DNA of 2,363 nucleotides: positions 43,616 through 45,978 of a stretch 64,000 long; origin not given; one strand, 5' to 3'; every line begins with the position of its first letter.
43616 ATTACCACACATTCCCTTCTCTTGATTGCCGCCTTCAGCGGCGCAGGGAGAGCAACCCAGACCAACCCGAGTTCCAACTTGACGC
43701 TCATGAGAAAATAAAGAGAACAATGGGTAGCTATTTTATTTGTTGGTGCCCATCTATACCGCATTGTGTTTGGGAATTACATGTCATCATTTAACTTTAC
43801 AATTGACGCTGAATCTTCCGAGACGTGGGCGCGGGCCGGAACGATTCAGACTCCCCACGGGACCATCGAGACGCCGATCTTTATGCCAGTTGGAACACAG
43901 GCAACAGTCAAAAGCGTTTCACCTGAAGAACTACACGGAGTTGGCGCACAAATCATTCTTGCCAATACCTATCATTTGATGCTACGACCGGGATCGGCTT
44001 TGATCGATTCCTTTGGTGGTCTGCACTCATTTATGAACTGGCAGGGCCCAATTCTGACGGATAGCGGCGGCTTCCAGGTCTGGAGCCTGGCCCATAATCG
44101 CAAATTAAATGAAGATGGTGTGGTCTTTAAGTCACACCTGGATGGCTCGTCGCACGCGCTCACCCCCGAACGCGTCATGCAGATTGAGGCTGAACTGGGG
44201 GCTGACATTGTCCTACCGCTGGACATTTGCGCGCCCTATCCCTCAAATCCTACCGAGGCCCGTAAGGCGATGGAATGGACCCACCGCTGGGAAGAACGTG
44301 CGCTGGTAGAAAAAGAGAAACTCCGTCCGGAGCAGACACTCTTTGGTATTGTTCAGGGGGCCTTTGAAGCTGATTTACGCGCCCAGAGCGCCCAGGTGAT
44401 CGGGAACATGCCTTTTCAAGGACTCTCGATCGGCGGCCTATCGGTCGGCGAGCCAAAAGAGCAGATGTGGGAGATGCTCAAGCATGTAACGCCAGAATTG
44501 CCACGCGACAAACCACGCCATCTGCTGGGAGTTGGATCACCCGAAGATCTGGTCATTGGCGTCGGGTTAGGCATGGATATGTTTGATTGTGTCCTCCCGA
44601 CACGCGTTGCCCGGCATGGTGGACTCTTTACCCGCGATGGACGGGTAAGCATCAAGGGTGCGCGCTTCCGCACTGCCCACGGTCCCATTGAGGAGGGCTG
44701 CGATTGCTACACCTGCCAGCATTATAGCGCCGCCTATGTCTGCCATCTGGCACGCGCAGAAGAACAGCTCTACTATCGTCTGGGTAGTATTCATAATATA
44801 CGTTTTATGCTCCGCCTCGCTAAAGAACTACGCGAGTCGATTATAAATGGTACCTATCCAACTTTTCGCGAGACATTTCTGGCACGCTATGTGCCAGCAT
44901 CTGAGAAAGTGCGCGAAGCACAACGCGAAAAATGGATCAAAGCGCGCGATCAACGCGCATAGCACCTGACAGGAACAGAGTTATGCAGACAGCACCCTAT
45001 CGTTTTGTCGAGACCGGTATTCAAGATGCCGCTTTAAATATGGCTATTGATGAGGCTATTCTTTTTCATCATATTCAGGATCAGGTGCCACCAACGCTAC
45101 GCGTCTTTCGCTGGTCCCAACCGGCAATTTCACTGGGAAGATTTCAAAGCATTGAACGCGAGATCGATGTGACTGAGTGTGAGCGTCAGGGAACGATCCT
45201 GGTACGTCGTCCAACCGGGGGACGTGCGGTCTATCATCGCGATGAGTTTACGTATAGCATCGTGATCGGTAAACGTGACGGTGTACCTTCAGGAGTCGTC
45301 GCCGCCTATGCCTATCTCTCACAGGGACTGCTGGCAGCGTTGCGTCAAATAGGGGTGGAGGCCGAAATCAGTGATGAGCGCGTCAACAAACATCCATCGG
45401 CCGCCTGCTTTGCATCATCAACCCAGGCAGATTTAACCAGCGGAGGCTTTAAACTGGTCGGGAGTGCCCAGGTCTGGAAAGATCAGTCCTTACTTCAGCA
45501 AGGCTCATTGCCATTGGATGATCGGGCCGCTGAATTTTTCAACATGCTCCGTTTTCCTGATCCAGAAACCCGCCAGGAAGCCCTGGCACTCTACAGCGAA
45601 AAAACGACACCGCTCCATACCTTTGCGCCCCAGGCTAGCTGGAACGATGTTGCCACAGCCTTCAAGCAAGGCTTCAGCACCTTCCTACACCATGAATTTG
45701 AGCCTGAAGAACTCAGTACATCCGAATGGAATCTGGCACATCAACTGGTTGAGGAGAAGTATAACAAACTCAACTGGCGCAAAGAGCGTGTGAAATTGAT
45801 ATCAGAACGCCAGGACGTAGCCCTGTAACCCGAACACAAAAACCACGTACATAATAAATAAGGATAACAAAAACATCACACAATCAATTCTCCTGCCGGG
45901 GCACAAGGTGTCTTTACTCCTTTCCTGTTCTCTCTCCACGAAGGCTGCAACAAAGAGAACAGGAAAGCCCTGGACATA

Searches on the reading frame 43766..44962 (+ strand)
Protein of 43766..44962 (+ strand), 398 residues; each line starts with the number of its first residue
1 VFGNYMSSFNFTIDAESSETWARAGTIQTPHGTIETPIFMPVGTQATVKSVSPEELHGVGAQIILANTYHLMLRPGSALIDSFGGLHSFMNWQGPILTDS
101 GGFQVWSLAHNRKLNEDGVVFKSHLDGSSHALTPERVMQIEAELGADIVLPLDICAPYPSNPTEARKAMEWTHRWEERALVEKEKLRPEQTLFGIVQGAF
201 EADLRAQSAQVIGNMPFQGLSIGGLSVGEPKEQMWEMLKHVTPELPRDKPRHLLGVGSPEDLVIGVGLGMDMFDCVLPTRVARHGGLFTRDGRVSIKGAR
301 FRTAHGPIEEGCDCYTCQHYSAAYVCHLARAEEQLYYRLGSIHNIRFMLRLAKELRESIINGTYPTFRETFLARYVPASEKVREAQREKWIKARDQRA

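Call 38: search_protein_families(library=pfam, proteins=[window:43766-44962:+], max_evalue=0.0001)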
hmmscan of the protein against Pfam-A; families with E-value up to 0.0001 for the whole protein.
window:43766-44962:+ (398 aa): 1 family
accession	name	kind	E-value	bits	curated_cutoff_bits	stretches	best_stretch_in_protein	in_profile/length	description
PF01702.25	TGT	-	1.5e-150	501.7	26.3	1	22-375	3-355/357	Queuine tRNA-ribosyltransferase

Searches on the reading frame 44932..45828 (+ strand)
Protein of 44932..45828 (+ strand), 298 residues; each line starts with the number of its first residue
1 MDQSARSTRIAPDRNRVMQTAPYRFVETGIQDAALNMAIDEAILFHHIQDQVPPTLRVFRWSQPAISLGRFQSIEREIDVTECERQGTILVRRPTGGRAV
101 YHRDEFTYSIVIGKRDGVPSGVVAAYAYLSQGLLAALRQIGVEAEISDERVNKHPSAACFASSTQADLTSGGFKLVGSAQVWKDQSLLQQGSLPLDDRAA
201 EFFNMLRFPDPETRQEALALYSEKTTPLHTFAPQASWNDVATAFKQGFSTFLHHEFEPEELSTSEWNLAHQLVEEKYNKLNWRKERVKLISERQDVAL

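Call 38: search_protein_families(library=pfam, proteins=[window:44932-45828:+], max_evalue=0.0001)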
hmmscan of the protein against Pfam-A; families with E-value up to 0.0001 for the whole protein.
window:44932-45828:+ (298 aa): 2 families
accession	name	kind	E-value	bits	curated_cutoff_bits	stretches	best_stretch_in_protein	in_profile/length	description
PF21948.1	LplA-B_cat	-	6.1e-32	111.6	27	1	32-248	1-199/200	Lipoyl protein ligase A/B catalytic domain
PF03099.24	BPL_LplA_LipB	-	1.6e-12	47.9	21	1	69-193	2-128/133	Biotin/lipoate A/B protein ligase family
